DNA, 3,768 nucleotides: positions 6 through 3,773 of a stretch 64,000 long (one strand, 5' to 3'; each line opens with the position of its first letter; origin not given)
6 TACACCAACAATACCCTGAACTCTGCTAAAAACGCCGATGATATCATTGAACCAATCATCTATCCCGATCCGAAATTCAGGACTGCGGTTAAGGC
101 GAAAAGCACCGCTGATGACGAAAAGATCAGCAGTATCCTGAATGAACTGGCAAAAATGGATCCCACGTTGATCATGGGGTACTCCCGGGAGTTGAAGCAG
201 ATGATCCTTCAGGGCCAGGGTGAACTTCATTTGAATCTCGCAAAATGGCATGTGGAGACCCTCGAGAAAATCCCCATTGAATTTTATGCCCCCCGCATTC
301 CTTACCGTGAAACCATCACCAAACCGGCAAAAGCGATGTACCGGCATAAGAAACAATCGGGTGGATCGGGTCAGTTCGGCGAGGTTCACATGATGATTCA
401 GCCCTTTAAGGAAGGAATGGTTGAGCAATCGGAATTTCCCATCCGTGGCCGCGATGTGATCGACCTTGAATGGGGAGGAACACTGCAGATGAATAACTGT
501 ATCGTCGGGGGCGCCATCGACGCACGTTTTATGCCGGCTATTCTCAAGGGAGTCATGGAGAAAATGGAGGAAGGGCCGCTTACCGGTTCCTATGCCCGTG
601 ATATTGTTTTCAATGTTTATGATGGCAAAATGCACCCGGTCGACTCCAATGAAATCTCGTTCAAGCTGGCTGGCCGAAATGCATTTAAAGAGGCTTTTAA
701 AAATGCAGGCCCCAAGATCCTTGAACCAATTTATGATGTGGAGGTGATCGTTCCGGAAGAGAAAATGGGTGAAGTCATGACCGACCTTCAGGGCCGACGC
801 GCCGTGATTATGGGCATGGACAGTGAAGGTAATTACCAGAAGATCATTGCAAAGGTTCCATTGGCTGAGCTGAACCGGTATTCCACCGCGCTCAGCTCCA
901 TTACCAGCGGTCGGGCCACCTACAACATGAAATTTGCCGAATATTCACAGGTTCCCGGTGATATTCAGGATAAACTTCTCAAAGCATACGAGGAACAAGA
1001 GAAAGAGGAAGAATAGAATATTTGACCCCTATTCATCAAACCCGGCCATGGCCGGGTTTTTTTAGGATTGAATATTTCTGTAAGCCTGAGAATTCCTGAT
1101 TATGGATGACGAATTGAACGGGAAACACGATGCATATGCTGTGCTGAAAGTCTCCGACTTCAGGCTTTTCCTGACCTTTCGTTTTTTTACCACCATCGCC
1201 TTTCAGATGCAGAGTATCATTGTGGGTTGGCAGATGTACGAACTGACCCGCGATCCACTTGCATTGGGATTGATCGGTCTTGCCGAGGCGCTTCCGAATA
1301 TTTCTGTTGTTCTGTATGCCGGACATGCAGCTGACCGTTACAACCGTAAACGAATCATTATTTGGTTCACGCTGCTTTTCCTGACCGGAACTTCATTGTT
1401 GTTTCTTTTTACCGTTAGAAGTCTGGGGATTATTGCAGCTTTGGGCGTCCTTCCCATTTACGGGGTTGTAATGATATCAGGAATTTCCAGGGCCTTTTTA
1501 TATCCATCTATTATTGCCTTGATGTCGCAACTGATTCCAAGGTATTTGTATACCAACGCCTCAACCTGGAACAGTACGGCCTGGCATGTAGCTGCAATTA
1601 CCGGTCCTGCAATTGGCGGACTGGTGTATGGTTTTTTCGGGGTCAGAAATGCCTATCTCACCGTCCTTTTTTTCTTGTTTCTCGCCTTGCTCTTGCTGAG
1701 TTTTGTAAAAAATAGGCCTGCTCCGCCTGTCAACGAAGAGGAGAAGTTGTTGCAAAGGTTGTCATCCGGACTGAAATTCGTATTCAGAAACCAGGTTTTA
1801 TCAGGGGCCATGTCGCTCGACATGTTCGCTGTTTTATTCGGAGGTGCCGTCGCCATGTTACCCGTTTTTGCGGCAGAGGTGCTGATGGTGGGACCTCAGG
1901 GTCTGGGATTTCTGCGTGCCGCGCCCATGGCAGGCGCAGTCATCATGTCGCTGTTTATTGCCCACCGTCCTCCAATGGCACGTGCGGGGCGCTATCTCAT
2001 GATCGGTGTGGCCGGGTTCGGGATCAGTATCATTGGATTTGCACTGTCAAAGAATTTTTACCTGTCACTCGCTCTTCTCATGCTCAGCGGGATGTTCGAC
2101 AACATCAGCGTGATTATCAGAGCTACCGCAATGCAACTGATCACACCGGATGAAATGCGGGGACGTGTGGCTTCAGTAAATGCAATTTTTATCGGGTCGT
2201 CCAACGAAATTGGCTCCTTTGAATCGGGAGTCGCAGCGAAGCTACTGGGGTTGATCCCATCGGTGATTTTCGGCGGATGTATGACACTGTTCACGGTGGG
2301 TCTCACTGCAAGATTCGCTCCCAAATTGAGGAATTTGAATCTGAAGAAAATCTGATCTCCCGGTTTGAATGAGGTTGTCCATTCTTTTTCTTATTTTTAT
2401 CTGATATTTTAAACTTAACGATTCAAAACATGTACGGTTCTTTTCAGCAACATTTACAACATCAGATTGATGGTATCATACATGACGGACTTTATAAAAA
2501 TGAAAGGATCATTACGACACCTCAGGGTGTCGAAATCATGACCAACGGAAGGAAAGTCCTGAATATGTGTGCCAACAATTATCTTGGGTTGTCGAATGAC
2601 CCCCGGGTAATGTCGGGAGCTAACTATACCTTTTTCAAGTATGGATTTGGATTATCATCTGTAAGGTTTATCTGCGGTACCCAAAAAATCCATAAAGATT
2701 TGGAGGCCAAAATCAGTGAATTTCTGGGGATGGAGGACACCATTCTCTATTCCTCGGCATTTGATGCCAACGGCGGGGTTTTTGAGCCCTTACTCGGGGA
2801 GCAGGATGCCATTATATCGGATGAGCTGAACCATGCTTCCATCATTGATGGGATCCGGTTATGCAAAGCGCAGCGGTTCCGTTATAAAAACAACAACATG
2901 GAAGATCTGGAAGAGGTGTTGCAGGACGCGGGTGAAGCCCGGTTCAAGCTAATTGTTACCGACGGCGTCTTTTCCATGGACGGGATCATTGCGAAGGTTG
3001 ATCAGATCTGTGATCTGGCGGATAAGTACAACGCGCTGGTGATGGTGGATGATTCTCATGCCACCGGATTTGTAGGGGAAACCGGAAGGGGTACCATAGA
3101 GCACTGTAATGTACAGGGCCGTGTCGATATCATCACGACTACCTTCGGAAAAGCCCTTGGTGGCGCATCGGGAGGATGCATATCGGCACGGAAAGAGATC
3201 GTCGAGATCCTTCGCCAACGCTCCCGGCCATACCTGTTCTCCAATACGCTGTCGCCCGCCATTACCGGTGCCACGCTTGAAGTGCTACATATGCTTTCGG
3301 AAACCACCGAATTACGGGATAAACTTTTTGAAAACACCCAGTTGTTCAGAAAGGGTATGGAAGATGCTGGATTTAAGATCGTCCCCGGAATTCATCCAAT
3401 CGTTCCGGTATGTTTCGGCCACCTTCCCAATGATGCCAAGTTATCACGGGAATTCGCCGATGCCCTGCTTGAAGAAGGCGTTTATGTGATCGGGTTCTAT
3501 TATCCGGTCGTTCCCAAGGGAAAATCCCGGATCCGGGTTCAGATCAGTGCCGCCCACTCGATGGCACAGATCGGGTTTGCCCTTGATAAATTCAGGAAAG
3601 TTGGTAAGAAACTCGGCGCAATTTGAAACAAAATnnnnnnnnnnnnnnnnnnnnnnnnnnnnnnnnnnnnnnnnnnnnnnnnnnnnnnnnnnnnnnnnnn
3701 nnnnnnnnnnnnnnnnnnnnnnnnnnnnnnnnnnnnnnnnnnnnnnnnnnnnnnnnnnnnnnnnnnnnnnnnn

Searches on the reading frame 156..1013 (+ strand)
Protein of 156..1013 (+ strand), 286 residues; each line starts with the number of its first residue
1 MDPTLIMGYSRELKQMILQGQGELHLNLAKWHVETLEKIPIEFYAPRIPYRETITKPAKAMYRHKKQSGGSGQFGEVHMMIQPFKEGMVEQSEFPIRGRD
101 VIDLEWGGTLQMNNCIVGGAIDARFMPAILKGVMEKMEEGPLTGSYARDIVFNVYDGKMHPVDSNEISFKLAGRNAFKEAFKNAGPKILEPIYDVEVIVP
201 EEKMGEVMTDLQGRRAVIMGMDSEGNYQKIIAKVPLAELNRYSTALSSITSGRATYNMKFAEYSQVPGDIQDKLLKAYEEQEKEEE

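Call 23: search_protein_families(library=ncbifam, proteins=[window:156-1013:+], max_evalue=0.00001)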
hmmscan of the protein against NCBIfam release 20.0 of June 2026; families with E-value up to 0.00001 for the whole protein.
window:156-1013:+ (286 aa): 13 families
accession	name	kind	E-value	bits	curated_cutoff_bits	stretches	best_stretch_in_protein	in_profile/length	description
NF058620.1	EFG2_Bacteroid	exception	5.8e-153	510.9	1000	1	2-284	426-717/717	elongation factor G2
NF009381.0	PRK12740.1-5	subfamily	5.6e-111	372.1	583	1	2-284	430-691/692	elongation factor G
NF009891.0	PRK13351.1-1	equivalog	4.9e-81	273.3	597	2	103-281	501-680/681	elongation factor G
TIGR00484.1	EF-G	equivalog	9.6e-67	225.6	659.4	1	2-277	433-688/691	elongation factor G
NF009379.0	PRK12740.1-3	equivalog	3.5e-59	201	513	2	106-280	496-672/674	elongation factor G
NF009377.1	PRK12740.1-1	equivalog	9.6e-55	186.2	890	1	2-274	445-698/700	elongation factor G-like protein EF-G2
TIGR00490.1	aEF-2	equivalog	6.8e-29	100.5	738.45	1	126-278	557-711/720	elongation factor EF-2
NF012153.1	tet_protect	equivalog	1.8e-17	62.9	775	1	106-263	458-614/614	tetracycline resistance ribosomal protection protein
NF012154.0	tet_protect_Q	exception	5.7e-11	41.4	1425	1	103-274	452-622/638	tetracycline resistance ribosomal protection protein Tet(Q)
TIGR01394.1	TypA_BipA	equivalog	2.1e-09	36.2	757.3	1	185-273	389-478/594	translational GTPase TypA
NF033148.1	tet_protect_M_W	exception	1.8e-07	29.9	1100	1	100-266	448-613/639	TetM/TetW/TetO/TetS family tetracycline resistance ribosomal protection protein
TIGR01393.1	lepA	equivalog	2.9e-07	29.3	533.9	1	185-265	395-477/595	translation elongation factor 4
NF012155.1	tet_protect_M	exception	2.2e-06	26.2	1420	1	98-264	446-611/639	tetracycline resistance ribosomal protection protein Tet(M)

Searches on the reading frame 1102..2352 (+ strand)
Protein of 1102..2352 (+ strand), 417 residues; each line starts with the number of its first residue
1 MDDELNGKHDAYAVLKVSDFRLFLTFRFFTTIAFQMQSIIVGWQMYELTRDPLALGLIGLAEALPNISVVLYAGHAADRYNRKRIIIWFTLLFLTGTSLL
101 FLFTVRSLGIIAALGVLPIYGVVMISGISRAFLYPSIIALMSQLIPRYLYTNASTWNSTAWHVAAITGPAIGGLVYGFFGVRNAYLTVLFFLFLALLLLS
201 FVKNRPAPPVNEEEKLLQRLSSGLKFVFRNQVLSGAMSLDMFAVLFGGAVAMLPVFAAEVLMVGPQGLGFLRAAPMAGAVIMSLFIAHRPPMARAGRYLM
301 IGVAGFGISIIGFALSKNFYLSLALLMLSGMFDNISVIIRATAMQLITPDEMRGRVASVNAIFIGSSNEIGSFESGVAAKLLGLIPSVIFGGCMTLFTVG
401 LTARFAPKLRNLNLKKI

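Call 23: search_protein_families(library=ncbifam, proteins=[window:1102-2352:+], max_evalue=0.00001)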
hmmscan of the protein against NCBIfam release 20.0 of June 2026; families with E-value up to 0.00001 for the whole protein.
window:1102-2352:+ (417 aa): 8 families
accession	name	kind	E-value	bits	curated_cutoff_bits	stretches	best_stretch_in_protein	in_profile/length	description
NF007792.0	PRK10489.1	equivalog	5.9e-42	144.1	324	1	18-414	17-407/419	enterobactin transporter EntS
TIGR00900.1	2A0121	subfamily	9.9e-41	140.3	319.6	1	20-371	1-352/364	H+ Antiporter protein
NF012178.0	tet_MFS_V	exception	3e-20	72.7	640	1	13-361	3-353/409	tetracycline efflux MFS transporter Tet(V)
NF000246.1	macrolide_MefC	exception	1.6e-09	37.3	870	1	33-402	24-391/407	macrolide efflux MFS transporter Mef(C)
NF000051.1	macrolide_MefB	exception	4.5e-09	35.7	800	1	29-393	20-383/409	macrolide efflux MFS transporter Mef(B)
NF052575.1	MFS_efflux_Tap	equivalog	5e-07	29.1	625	1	42-413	28-401/401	multidrug efflux MFS transporter Tap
TIGR00880.1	2_A_01_02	superfamily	1.9e-06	28.1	131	0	73-202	18-137/141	multidrug resistance protein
NF006386.0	PRK08633.1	equivalog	2e-06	25.9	1221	1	17-399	8-401/1147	acyl-[ACP]--phospholipid O-acyltransferase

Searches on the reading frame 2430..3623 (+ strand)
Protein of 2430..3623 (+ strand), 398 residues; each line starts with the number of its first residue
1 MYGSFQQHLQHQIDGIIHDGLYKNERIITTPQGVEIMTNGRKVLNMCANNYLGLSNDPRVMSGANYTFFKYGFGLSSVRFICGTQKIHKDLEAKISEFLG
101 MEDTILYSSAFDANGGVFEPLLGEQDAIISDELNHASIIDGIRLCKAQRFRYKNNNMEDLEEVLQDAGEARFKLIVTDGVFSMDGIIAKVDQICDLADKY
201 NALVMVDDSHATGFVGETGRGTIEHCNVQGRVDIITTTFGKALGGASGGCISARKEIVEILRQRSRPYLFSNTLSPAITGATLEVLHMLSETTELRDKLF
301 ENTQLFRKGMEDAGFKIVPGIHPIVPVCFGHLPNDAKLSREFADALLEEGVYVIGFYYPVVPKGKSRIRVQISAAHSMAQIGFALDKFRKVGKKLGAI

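Call 3: search_protein_families(library=pfam, proteins=[window:2430-3623:+])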
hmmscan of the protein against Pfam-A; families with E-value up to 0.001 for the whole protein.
window:2430-3623:+ (398 aa): 4 families
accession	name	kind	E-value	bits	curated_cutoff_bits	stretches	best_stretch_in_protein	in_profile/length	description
PF00155.27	Aminotran_1_2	-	8e-62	209.9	19.7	1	42-387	2-360/361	Aminotransferase class I and II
PF00464.25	SHMT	-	9.8e-08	31.5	27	1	154-275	152-267/399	Serine hydroxymethyltransferase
PF00202.27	Aminotran_3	-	3.7e-06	26.3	30.5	1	185-357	211-375/403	Aminotransferase class-III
PF00266.25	Aminotran_5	-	0.00011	21.7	21.5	1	85-211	42-179/371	Aminotransferase class-V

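Call 4: search_protein_families(library=ncbifam, proteins=[window:2430-3623:+])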
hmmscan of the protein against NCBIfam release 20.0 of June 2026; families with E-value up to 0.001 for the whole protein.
window:2430-3623:+ (398 aa): 18 families
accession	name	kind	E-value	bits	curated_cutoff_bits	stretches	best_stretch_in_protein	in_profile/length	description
NF005394.0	PRK06939.1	equivalog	7.1e-186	617.7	460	1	1-398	1-397/397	glycine C-acetyltransferase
TIGR01822.1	2am3keto_CoA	equivalog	2.8e-185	615.8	493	1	5-398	1-393/393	glycine C-acetyltransferase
TIGR01825.1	gly_Cac_T_rel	subfamily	4.3e-124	414.1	535.4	1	9-397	1-384/385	BioF/Kbl family PLP-dependent acyltransferase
TIGR00858.1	bioF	equivalog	1.3e-107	359.7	426.45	1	22-387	2-363/365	8-amino-7-oxononanoate synthase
NF047600.1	SerpalmtaseCFB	equivalog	3.6e-101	338.7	640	1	12-396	14-393/395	serine palmitoyltransferase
NF047599.1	SerpalmtaseBetaP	equivalog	1.3e-86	290.8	500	1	34-395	36-393/394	serine palmitoyltransferase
TIGR01821.1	5aminolev_synth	equivalog_domain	2.6e-79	267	338.55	1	5-395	3-397/402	5-aminolevulinate synthase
NF047603.1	SerpalmtaseAlphaP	equivalog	1.2e-69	234.9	670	1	35-398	39-399/399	serine palmitoyltransferase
NF005526.0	PRK07179.1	equivalog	1.2e-53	182.2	428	1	38-383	51-387/407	alpha-hydroxyketone-type quorum-sensing autoinducer synthase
NF005697.0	PRK07505.1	subfamily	1.5e-44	152.2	342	1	37-382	44-389/405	hypothetical protein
NF004608.1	PRK05937.1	equivalog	3.2e-31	108.4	399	1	72-312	40-281/366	8-amino-7-oxononanoate synthase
NF000586.1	PRK00011.1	subfamily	4.2e-15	55.4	335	1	108-320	85-300/404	serine hydroxymethyltransferase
NF010094.0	PRK13580.1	equivalog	5.3e-06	25.3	735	1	157-280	208-326/496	glycine hydroxymethyltransferase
TIGR01977.1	am_tr_V_EF2568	hypoth_equivalog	0.00013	21.1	377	1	86-215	44-181/376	cysteine desulfurase family protein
NF041364.1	GntC_guanitoxin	equivalog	0.00017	20.6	415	1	189-354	155-322/356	guanitoxin biosynthesis PLP-dependent (S)-gamma-hydroxy-L-arginine cyclodehydratase GntC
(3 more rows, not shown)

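Call 15: search_solved_structures(query=window:2430-3623:+, max_evalue=1e-20)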
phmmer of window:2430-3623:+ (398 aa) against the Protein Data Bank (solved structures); distinct sequences matched with E-value up to 1e-20: 49.
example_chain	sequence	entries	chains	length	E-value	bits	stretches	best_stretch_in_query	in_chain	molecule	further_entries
3tqx_A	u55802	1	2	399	9.9e-163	544.6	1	8-398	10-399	2-amino-3-ketobutyrate coenzyme A ligase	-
1fc4_A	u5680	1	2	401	1.2e-151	508.1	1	1-398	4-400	2-AMINO-3-KETOBUTYRATE CONENZYME A LIGASE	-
7v58_A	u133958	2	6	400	2.7e-148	497.1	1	3-395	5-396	2-amino-3-ketobutyrate coenzyme A ligase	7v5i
7bxp_A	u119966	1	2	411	9.3e-147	492.1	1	5-398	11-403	2-amino-3-ketobutyrate coenzyme A ligase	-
7bxq_A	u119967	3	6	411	6.3e-146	489.3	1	5-398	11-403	2-amino-3-ketobutyrate coenzyme A ligase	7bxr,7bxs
7poa_A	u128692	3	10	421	1.4e-91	310.4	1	8-398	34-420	8-amino-7-oxononanoate synthase/2-amino-3-ketobutyrate coenzyme A ligase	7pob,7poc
8s1y_A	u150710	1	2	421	5.1e-91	308.6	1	8-398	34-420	8-amino-7-oxononanoate synthase/2-amino-3-ketobutyrate coenzyme A ligase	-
3a2b_A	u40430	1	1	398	3.8e-74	253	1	18-394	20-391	Serine palmitoyltransferase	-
8guh_A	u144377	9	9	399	3.8e-74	253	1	18-394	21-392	Serine palmitoyltransferase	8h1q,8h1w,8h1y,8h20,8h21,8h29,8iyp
2x8u_A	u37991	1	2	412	8.1e-61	209.2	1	34-398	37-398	SERINE PALMITOYLTRANSFERASE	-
7u7h_A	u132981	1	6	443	1.2e-57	198.8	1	34-395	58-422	7-keto-8-aminopelargonate synthetase-like enzyme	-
2jg2_A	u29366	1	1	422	1e-55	192.4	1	34-398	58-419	SERINE PALMITOYLTRANSFERASE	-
2jgt_A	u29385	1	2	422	1e-55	192.4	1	34-398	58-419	SERINE PALMITOYLTRANSFERASE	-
2w8j_A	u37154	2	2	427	1e-55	192.4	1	34-398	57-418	SERINE PALMITOYLTRANSFERASE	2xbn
8eim_A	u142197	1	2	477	1.1e-55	192.3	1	41-244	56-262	5-aminolevulinate synthase, mitochondrial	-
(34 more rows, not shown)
